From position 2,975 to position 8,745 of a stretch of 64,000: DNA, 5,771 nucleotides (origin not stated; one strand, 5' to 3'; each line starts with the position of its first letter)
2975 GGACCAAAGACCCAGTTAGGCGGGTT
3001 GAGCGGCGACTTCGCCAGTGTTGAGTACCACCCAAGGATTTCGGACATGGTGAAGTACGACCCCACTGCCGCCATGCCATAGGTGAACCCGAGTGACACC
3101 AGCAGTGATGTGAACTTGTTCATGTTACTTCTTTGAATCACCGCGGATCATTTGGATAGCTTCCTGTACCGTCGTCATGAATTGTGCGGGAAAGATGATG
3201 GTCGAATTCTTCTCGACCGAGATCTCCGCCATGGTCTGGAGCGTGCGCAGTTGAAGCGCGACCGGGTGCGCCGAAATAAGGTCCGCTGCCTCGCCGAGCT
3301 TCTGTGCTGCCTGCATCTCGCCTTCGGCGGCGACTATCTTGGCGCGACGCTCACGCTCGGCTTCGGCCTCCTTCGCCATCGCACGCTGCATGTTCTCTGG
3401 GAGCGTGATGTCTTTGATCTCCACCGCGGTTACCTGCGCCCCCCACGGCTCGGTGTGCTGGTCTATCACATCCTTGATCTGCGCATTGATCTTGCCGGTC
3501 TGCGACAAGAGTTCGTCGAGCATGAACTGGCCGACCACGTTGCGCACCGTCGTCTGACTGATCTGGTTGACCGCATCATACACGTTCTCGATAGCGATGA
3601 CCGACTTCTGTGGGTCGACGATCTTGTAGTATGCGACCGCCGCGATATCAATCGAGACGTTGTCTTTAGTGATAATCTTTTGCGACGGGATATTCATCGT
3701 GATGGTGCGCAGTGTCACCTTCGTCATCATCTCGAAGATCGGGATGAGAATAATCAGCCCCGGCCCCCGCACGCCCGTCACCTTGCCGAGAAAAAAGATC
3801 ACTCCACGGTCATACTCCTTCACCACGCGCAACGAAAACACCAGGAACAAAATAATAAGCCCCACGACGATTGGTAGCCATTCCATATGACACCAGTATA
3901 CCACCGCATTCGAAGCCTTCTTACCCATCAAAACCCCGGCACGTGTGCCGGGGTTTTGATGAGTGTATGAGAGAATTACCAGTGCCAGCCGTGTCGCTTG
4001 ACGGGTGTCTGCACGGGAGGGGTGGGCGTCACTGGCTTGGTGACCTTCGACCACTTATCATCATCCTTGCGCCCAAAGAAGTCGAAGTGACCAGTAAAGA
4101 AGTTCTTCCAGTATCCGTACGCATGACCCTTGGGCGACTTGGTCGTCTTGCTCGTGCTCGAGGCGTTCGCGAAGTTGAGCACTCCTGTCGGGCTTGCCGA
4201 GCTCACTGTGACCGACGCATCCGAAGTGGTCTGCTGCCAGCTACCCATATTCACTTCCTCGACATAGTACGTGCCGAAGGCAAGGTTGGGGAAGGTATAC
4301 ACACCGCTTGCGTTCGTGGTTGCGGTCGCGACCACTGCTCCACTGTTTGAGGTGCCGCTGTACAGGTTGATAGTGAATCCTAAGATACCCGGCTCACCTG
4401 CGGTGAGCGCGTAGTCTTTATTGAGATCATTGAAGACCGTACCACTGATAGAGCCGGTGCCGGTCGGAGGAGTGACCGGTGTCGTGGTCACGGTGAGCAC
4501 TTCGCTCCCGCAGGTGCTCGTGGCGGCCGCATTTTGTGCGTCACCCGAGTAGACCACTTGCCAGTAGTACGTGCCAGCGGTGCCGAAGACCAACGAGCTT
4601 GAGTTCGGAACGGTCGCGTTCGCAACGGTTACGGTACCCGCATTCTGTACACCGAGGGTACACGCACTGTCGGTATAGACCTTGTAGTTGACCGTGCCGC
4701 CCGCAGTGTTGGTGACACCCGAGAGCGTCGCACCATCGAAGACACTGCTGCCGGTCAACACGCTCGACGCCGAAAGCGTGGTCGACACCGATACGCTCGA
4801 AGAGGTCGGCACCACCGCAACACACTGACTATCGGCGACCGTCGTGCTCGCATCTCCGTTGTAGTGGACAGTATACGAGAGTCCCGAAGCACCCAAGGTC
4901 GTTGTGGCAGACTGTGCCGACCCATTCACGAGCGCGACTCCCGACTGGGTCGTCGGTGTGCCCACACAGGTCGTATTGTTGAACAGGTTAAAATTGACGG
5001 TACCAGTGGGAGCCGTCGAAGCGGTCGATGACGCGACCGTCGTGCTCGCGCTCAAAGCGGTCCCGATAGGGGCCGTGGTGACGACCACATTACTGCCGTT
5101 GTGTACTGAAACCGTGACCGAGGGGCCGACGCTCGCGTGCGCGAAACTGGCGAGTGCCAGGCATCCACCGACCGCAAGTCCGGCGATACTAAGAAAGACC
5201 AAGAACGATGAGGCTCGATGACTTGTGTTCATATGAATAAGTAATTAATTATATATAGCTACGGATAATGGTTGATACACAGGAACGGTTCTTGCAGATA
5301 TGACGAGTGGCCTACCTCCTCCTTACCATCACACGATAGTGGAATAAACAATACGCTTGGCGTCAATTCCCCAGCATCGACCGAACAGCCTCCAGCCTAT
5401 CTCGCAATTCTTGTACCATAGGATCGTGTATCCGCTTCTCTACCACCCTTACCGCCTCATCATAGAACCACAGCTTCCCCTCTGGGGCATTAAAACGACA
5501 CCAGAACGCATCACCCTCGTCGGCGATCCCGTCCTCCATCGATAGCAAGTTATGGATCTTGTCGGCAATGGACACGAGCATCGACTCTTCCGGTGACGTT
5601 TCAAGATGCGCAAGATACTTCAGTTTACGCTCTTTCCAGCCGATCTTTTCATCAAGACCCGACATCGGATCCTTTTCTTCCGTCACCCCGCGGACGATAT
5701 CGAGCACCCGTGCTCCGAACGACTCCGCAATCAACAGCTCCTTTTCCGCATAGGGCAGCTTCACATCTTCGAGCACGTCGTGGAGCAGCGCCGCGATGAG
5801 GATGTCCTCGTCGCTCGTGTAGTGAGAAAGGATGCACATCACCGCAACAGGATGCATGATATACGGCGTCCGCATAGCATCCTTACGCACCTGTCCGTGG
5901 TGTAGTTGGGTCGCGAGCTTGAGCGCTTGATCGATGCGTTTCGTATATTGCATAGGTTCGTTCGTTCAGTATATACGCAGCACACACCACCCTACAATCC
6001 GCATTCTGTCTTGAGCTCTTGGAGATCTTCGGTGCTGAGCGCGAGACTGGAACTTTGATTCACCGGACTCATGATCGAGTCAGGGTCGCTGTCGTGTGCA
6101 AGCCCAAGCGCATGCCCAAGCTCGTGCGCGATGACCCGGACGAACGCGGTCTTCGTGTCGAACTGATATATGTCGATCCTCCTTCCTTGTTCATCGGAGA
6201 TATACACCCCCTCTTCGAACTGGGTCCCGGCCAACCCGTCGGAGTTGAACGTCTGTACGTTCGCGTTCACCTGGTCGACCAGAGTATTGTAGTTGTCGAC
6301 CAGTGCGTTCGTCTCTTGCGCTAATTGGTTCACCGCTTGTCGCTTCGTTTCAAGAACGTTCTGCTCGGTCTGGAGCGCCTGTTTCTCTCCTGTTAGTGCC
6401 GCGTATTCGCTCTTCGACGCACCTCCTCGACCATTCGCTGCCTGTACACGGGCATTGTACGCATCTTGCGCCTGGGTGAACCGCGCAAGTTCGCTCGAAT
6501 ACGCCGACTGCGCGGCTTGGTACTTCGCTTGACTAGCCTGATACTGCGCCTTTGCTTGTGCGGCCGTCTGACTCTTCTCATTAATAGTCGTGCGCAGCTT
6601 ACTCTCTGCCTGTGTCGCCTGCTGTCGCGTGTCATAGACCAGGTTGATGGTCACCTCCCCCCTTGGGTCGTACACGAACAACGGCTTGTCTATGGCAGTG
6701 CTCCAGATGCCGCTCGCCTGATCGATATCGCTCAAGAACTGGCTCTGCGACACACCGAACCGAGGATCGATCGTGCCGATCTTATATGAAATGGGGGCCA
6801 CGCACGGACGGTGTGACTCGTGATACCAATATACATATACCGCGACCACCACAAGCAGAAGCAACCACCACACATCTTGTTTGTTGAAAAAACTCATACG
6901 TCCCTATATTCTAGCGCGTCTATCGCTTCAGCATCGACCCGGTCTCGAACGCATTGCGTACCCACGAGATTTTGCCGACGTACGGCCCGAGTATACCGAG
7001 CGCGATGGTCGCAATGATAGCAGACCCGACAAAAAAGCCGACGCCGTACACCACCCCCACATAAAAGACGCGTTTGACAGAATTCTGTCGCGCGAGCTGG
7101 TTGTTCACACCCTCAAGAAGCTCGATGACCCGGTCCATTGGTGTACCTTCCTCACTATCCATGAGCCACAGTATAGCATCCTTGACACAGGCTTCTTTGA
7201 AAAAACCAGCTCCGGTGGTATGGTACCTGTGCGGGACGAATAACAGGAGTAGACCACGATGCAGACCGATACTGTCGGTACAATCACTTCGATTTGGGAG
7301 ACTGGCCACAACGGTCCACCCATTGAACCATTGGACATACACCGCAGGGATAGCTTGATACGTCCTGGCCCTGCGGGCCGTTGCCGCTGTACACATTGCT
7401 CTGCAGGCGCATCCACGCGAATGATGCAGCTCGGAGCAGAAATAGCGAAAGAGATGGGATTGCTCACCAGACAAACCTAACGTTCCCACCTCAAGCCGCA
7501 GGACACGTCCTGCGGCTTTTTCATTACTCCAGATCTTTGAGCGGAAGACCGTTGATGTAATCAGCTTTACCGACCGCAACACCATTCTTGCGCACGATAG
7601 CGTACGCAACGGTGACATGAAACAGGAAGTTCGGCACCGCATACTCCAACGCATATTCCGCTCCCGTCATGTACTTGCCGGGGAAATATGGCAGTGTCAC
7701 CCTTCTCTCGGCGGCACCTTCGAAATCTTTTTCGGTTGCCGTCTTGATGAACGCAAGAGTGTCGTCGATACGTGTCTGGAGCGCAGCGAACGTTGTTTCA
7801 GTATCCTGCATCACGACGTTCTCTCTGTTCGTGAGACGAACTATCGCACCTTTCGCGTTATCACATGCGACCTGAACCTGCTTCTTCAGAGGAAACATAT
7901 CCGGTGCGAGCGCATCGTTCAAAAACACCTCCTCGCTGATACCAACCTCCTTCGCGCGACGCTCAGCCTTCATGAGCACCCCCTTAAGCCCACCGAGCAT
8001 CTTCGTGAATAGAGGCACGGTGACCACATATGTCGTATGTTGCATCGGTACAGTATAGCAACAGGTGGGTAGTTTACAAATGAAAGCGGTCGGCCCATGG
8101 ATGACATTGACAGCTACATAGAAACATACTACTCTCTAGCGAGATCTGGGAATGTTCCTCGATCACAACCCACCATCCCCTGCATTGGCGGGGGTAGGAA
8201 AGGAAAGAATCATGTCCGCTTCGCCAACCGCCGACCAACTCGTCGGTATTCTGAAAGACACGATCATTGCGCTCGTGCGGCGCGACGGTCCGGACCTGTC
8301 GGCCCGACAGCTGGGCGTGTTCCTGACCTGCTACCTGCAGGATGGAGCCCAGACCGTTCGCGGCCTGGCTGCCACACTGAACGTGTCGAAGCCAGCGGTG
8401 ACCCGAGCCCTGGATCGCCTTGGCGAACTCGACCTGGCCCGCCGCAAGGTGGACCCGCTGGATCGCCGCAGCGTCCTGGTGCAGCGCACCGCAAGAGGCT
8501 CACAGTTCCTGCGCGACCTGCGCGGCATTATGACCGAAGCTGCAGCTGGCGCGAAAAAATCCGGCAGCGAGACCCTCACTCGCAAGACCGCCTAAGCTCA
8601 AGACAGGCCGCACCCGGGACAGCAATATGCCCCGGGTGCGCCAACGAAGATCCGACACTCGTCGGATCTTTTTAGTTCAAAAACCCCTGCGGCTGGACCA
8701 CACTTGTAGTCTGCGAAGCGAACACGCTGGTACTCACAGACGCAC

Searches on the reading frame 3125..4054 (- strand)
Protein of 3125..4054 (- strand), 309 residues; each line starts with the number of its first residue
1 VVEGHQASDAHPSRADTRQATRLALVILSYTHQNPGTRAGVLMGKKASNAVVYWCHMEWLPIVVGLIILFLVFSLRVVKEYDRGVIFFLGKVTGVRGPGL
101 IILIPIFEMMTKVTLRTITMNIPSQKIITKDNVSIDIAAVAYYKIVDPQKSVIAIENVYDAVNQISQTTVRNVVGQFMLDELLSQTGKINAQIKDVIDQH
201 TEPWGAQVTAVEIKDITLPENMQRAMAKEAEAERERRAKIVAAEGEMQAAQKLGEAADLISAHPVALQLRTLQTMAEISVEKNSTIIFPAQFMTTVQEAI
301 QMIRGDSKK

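Call 56: search_protein_families(library=pfam, proteins=[window:3125-4054:-], max_evalue=0.001)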
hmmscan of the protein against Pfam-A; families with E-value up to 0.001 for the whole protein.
window:3125-4054:- (309 aa): 2 families
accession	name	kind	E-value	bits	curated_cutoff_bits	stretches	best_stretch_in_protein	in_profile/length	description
PF01145.31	Band_7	-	6.9e-38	130.9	23.6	1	77-246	2-175/176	SPFH domain / Band 7 family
PF13421.11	Band_7_1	-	9.7e-06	25.8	24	1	154-231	129-208/211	SPFH domain-Band 7 family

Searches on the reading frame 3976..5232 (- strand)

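Call 56: search_protein_families(library=pfam, proteins=[window:3976-5232:-], max_evalue=0.001)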
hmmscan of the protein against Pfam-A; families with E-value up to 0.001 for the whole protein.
window:3976-5232:- (418 aa): 3 families
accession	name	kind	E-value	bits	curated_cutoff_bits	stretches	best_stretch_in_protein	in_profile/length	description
PF17210.9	SdrD_B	-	1.4e-13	51.5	29.7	1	261-345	2-83/112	SdrD B-like domain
PF17802.7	SpaA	-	5.1e-07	30.2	23.1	1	285-356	18-89/91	Prealbumin-like fold domain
PF13620.12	CarboxypepD_reg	-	0.00012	22.8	32.3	1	296-346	24-74/82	Carboxypeptidase regulatory-like domain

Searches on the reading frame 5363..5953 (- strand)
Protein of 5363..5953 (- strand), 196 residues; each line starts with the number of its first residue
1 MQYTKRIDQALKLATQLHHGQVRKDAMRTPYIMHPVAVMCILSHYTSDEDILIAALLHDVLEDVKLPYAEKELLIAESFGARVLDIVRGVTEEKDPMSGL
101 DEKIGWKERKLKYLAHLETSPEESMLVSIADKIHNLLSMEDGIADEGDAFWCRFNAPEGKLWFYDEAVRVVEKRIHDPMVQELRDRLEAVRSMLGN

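Call 56: search_protein_families(library=pfam, proteins=[window:5363-5953:-], max_evalue=0.001)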
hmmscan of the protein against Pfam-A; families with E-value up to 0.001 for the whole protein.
window:5363-5953:- (196 aa): 2 families
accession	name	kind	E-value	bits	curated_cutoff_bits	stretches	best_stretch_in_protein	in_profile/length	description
PF13328.12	HD_4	-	6.4e-16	58.9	27.2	1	10-141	1-129/156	HD domain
PF01966.28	HD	-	1.5e-07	32.1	22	1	32-135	2-115/116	HD domain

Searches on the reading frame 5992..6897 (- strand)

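Call 56: search_protein_families(library=pfam, proteins=[window:5992-6897:-], max_evalue=0.001)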
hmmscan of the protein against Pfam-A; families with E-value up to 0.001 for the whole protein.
window:5992-6897:- (301 aa): 4 families
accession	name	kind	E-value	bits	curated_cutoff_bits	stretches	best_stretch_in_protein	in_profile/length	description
PF00413.30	Peptidase_M10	-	3.2e-10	40.5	24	1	36-295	7-154/159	Matrixin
PF13583.11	Reprolysin_4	-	8.1e-05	22.8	22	1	193-283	77-158/203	Metallo-peptidase family M12B Reprolysin-like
PF13688.12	Reprolysin_5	-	0.00012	22.8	27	1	217-291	131-177/196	Metallo-peptidase family M12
PF13582.12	Reprolysin_3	-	0.00065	20.7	22.4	1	176-269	34-123/123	Metallo-peptidase family M12B Reprolysin-like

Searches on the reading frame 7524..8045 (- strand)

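Call 3: search_protein_families(library=pfam, proteins=[window:7524-8045:-], max_evalue=0.01)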
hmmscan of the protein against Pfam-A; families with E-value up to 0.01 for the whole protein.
window:7524-8045:- (173 aa): 2 families
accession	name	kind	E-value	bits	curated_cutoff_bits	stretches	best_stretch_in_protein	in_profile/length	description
PF09351.15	DUF1993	-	1.3e-52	178.4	23.4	1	6-164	2-161/161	Domain of unknown function (DUF1993)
PF09130.16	DUF1932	-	0.0027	18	25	1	16-55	25-64/70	Domain of unknown function (DUF1932)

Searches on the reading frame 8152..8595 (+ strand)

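Call 3: search_protein_families(library=pfam, proteins=[window:8152-8595:+], max_evalue=0.01)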
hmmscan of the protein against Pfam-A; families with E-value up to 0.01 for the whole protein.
window:8152-8595:+ (147 aa): 6 families
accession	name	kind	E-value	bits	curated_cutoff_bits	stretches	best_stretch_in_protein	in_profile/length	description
PF12802.13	MarR_2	-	1.9e-09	38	27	1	48-107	2-61/61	MarR family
PF01047.28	MarR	-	9.9e-09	35.4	24.6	1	58-108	9-59/59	MarR family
PF13463.12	HTH_27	-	4.7e-05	24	22.2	1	63-116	15-68/68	Winged helix DNA-binding domain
PF01022.26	HTH_5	-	0.00011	22.5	22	1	60-96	9-45/47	Bacterial regulatory protein, arsR family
PF00392.27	GntR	-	0.00095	19.2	27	1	68-99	26-57/64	Bacterial regulatory proteins, gntR family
PF13412.12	HTH_24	-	0.0038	17.2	21.9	1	60-92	11-43/48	Winged helix-turn-helix DNA-binding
